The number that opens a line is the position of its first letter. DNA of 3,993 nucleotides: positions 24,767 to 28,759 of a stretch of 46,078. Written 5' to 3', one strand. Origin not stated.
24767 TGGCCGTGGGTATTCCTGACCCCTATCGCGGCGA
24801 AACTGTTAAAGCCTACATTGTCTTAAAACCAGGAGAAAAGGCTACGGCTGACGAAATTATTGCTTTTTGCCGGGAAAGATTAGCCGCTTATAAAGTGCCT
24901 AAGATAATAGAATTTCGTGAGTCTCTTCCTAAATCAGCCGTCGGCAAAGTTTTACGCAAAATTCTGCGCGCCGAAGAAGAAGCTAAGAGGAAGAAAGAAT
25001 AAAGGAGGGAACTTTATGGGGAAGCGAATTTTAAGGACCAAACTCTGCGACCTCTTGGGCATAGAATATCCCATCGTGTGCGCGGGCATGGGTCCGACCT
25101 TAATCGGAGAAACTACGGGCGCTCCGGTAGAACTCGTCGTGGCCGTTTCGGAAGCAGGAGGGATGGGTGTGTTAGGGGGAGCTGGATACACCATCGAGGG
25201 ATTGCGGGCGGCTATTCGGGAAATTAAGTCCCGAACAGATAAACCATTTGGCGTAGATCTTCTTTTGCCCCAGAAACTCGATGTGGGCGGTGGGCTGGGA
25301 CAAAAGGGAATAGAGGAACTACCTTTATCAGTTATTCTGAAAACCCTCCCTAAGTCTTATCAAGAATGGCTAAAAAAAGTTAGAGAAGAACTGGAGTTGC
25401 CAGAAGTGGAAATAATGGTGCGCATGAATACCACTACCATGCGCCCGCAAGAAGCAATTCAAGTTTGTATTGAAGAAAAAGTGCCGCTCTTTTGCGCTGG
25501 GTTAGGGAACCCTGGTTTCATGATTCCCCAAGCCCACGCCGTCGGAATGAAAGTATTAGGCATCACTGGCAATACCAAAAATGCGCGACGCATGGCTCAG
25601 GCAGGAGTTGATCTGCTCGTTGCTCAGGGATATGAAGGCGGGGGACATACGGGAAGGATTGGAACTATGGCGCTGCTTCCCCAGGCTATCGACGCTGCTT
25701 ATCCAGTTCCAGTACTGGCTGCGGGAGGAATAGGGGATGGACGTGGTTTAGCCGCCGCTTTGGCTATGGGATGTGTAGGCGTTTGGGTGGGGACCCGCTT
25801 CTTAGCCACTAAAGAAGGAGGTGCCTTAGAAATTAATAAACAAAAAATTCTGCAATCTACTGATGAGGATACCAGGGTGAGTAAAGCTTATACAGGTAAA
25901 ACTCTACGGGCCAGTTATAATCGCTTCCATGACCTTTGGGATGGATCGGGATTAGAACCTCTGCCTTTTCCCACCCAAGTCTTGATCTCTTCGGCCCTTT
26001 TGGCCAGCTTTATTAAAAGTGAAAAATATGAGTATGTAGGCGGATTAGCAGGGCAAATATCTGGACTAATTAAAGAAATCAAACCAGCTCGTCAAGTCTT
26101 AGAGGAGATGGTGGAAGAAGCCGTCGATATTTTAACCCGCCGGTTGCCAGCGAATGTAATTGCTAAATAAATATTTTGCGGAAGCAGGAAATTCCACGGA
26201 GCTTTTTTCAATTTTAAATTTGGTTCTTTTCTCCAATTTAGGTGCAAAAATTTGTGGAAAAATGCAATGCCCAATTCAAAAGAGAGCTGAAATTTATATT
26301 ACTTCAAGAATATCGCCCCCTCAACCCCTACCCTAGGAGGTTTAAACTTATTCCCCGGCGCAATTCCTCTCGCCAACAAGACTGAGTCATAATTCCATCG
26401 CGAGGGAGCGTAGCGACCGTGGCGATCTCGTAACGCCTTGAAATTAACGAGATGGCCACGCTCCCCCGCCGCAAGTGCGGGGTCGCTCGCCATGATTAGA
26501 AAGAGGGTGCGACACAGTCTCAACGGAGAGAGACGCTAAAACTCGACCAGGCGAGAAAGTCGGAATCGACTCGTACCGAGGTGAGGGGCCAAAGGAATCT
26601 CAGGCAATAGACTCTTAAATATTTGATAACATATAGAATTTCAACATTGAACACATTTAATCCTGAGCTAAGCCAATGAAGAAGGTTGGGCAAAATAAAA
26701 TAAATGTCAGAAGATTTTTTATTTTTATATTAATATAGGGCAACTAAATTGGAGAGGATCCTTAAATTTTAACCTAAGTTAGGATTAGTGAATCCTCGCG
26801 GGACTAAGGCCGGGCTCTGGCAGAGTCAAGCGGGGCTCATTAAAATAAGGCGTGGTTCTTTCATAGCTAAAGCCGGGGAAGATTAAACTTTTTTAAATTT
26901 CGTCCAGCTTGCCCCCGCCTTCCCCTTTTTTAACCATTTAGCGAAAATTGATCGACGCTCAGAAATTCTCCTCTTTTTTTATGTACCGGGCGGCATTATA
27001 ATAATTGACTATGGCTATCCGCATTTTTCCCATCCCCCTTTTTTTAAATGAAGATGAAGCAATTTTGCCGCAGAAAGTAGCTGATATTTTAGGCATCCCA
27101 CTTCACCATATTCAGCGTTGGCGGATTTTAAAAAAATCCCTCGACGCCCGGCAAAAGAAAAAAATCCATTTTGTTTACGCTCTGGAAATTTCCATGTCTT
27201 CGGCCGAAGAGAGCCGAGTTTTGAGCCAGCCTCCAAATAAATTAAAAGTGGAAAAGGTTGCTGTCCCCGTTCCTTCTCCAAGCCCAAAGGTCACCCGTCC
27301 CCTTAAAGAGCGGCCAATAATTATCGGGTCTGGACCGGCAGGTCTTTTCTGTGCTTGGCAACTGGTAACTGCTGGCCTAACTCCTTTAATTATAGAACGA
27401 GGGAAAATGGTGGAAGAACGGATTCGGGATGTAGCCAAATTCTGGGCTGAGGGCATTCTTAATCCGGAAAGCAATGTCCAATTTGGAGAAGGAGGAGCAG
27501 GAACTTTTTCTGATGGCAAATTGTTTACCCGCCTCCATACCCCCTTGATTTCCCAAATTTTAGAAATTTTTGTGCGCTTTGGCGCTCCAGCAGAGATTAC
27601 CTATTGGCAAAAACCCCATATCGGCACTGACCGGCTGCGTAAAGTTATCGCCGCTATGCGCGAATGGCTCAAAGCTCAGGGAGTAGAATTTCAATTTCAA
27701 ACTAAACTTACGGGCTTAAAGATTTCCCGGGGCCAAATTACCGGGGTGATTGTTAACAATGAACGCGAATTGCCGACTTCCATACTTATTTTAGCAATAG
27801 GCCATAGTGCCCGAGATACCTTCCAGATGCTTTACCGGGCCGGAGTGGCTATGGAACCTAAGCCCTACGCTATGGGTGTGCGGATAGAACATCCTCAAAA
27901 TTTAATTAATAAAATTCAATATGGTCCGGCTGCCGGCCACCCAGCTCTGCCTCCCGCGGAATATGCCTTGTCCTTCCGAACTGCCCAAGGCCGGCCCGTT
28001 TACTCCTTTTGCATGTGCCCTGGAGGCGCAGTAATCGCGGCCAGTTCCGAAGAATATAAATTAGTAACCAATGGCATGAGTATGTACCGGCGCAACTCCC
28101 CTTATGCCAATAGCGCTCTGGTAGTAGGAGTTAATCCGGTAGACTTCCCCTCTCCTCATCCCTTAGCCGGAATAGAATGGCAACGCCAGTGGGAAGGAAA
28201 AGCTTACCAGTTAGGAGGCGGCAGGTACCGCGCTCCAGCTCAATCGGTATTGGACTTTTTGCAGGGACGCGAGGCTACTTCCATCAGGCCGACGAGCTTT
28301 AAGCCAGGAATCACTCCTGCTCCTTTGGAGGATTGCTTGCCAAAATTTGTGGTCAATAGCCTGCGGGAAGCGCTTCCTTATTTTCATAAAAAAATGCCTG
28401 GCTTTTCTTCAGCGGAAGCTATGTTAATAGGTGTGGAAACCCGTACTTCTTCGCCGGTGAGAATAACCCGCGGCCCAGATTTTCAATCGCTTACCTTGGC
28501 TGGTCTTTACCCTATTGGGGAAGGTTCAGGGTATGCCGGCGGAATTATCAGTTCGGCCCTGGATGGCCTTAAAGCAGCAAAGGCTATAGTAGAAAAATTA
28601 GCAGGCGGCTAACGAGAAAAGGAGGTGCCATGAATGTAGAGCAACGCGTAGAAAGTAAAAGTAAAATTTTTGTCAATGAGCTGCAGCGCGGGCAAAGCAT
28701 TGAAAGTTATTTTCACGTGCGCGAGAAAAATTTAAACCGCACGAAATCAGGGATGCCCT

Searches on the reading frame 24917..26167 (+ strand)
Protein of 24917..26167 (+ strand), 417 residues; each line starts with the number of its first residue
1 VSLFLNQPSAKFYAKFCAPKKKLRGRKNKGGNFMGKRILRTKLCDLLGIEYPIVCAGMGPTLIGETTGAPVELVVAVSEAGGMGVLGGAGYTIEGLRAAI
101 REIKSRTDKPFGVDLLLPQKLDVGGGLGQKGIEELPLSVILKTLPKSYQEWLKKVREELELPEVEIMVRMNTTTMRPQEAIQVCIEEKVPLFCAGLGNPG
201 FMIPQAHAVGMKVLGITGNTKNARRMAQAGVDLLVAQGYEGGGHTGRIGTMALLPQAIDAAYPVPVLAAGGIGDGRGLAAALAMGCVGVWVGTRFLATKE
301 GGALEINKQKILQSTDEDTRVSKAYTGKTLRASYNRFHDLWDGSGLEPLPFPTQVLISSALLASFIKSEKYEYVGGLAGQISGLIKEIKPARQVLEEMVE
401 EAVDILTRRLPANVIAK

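Call 87: search_protein_families(library=pfam, proteins=[window:24917-26167:+], max_evalue=0.000001)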
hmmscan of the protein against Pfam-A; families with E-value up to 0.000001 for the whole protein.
window:24917-26167:+ (417 aa): 1 family
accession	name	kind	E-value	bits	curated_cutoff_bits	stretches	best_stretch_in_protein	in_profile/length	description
PF03060.21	NMO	-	2.1e-63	215.2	28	2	135-401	63-331/331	Nitronate monooxygenase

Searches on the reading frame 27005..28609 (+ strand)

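Call 87: search_protein_families(library=pfam, proteins=[window:27005-28609:+], max_evalue=0.000001)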
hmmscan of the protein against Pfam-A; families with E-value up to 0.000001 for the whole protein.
window:27005-28609:+ (535 aa): 5 families
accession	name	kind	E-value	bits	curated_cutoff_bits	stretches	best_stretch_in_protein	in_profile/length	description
PF21688.3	FAD-depend_C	-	2.2e-78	263.5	27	1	287-481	1-197/197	FAD-dependent protein, C-terminal domain-like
PF01266.30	DAO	-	3.5e-10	40.4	27.9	0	212-285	149-223/353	FAD dependent oxidoreductase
PF03486.20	HI0933_like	-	9.7e-10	38.7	50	1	105-267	4-164/244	HI0933-like protein Rossmann domain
PF07992.20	Pyr_redox_2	-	9.8e-10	38.8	26.1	0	212-284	183-252/291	Pyridine nucleotide-disulphide oxidoreductase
PF00890.30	FAD_binding_2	-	3.7e-08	33.4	20.4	0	105-152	3-45/414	FAD binding domain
